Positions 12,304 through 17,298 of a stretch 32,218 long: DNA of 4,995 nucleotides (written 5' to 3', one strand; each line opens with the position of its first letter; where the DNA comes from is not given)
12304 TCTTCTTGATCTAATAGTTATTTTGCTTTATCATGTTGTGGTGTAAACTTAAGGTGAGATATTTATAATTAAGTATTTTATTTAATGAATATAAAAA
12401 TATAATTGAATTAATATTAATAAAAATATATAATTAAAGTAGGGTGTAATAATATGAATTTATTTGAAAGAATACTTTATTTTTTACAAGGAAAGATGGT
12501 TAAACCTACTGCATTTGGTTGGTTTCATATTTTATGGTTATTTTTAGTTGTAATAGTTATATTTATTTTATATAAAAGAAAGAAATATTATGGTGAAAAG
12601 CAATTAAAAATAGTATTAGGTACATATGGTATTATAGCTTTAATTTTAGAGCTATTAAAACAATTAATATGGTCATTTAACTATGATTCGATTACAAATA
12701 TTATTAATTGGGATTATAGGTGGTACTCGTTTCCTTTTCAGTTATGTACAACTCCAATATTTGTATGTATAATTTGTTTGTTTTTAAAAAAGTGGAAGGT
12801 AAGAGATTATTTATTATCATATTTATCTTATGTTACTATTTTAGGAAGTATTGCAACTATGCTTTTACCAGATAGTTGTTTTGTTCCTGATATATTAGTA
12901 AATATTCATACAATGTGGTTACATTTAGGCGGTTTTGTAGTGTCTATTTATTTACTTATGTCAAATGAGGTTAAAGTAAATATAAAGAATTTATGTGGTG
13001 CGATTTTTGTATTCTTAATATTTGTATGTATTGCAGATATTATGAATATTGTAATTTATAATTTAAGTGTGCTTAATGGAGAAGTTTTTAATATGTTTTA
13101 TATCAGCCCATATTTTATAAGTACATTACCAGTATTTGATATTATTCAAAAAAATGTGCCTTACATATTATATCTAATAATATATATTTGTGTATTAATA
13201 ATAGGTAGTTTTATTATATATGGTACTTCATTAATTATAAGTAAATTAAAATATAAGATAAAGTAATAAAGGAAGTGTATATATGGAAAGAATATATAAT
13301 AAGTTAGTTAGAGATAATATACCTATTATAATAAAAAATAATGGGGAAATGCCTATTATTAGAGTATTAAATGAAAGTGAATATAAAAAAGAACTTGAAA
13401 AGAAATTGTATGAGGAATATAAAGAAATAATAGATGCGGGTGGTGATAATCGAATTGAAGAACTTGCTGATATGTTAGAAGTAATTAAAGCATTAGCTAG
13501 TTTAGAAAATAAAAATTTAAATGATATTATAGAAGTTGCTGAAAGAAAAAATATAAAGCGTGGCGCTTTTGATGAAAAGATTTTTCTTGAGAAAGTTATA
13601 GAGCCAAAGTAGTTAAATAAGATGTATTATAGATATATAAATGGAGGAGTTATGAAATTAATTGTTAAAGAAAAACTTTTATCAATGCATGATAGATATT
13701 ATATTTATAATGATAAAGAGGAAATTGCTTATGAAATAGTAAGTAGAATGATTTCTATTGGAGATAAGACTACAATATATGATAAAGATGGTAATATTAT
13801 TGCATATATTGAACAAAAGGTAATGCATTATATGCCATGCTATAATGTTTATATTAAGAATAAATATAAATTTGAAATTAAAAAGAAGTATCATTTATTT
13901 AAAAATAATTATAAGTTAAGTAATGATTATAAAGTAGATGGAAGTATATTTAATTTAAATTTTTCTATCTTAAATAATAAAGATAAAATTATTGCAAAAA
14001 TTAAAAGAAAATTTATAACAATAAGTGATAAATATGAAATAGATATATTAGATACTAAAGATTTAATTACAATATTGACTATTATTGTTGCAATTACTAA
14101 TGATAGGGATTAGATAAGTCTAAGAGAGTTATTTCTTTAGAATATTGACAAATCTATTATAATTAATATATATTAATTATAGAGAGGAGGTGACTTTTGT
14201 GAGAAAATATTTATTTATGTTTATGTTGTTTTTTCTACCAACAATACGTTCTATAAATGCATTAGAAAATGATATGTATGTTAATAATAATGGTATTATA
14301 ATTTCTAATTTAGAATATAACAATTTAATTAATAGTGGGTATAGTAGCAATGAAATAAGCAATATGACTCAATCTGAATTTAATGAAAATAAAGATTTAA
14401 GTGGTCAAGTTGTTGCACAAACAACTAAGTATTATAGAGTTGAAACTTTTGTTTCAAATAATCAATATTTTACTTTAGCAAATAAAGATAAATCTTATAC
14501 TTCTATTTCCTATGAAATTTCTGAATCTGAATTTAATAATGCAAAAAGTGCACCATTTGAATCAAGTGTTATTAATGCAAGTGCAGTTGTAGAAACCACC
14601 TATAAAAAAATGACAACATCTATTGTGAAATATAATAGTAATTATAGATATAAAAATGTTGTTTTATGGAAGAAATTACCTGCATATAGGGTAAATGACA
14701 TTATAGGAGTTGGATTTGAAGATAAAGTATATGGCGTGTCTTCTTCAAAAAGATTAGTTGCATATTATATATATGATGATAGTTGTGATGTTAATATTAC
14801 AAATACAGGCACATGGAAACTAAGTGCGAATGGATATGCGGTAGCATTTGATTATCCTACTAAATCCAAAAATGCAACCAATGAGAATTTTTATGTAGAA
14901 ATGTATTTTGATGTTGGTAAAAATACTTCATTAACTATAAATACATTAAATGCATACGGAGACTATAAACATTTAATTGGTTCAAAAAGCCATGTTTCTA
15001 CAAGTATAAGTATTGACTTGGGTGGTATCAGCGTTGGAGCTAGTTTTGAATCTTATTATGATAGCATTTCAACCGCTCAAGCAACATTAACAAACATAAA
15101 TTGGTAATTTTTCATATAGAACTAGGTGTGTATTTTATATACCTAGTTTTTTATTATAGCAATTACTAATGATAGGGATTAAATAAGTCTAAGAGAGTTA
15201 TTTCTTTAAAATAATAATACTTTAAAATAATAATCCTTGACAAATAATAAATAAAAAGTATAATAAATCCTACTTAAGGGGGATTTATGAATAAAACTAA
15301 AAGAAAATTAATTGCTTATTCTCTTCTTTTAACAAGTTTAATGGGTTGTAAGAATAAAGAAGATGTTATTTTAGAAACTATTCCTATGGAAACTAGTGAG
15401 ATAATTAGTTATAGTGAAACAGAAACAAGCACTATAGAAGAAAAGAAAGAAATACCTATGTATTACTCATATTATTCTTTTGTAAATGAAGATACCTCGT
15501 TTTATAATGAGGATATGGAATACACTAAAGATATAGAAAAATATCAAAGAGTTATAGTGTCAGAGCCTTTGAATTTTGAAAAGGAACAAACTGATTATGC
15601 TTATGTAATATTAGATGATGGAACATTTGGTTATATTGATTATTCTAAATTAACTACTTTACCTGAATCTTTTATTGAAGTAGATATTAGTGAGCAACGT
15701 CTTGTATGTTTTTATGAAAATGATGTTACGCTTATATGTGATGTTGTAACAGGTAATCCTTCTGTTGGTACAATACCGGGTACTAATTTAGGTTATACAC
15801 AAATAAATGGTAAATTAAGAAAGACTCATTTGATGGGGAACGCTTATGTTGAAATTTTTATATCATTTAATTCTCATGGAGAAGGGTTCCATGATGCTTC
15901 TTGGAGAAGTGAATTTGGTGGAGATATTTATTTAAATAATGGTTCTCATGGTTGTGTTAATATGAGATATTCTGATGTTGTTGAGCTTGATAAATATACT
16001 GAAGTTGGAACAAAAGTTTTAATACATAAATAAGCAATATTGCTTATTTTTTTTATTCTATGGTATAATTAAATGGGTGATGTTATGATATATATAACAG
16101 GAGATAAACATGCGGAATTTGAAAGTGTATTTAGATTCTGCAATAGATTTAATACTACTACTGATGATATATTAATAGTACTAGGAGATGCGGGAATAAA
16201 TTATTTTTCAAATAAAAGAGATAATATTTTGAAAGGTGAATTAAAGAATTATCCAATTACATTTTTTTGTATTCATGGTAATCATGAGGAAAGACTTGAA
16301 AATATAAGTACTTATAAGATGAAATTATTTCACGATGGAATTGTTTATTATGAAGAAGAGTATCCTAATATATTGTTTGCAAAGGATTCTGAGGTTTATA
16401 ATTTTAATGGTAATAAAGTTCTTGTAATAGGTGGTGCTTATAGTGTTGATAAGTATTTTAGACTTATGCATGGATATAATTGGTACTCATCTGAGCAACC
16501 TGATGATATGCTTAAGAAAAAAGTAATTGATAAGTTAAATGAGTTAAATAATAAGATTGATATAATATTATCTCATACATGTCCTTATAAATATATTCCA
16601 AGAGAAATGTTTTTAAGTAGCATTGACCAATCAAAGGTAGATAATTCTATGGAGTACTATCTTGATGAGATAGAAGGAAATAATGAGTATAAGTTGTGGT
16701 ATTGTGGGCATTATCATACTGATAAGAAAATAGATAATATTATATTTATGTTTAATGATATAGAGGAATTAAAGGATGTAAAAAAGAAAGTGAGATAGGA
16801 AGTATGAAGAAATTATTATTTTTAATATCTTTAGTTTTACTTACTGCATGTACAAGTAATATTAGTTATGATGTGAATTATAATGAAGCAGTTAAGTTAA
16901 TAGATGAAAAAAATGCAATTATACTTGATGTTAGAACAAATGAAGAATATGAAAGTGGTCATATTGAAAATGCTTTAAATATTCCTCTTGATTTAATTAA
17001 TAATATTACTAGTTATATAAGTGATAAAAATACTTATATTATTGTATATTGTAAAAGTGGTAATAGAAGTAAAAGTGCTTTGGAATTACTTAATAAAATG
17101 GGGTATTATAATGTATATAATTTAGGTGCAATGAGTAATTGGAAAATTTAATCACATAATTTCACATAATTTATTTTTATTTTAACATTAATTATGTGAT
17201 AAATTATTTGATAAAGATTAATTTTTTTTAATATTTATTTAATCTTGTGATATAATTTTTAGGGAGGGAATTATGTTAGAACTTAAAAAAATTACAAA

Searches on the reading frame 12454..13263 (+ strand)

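Call 25: search_protein_families(library=pfam, max_evalue=0.001, proteins=[window:12454-13263:+])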
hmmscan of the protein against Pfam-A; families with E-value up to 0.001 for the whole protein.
window:12454-13263:+ (270 aa): 1 family
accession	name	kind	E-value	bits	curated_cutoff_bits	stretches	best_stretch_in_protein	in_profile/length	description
PF14808.11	TMEM164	-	1.6e-20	74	25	1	21-256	2-217/217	TMEM164 family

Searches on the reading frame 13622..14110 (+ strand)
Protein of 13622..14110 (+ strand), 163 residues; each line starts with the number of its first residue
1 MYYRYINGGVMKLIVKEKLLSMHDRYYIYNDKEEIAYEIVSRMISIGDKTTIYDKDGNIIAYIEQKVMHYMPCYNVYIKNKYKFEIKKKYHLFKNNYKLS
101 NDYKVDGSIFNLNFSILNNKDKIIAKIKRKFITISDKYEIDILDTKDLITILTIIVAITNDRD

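Call 25: search_protein_families(library=pfam, max_evalue=0.001, proteins=[window:13622-14110:+])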
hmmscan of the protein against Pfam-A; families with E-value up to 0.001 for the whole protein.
window:13622-14110:+ (163 aa): 1 family
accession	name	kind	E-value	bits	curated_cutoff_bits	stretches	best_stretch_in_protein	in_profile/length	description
PF04525.18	LOR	-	7.5e-18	65.3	24.5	1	5-156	8-186/187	LURP-one-related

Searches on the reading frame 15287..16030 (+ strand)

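Call 25: search_protein_families(library=pfam, max_evalue=0.001, proteins=[window:15287-16030:+])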
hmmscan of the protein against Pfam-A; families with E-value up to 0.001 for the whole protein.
window:15287-16030:+ (248 aa): 1 family
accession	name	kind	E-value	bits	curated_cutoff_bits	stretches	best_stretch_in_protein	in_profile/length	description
PF03734.19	YkuD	-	5.9e-14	53.3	23.4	1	129-246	3-146/146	L,D-transpeptidase catalytic domain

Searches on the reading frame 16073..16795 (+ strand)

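Call 25: search_protein_families(library=pfam, max_evalue=0.001, proteins=[window:16073-16795:+])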
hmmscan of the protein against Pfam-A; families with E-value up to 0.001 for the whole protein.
window:16073-16795:+ (241 aa): 1 family
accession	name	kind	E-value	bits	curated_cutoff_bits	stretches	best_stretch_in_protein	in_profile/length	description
PF00149.33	Metallophos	-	3.4e-12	47.6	21.5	1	6-216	3-190/191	Calcineurin-like phosphoesterase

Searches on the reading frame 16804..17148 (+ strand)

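Call 25: search_protein_families(library=pfam, max_evalue=0.001, proteins=[window:16804-17148:+])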
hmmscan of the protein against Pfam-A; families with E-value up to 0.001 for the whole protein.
window:16804-17148:+ (115 aa): 1 family
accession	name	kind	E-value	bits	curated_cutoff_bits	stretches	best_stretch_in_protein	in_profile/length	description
PF00581.25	Rhodanese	-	5.3e-23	81.8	22.2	1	27-114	3-100/102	Rhodanese-like domain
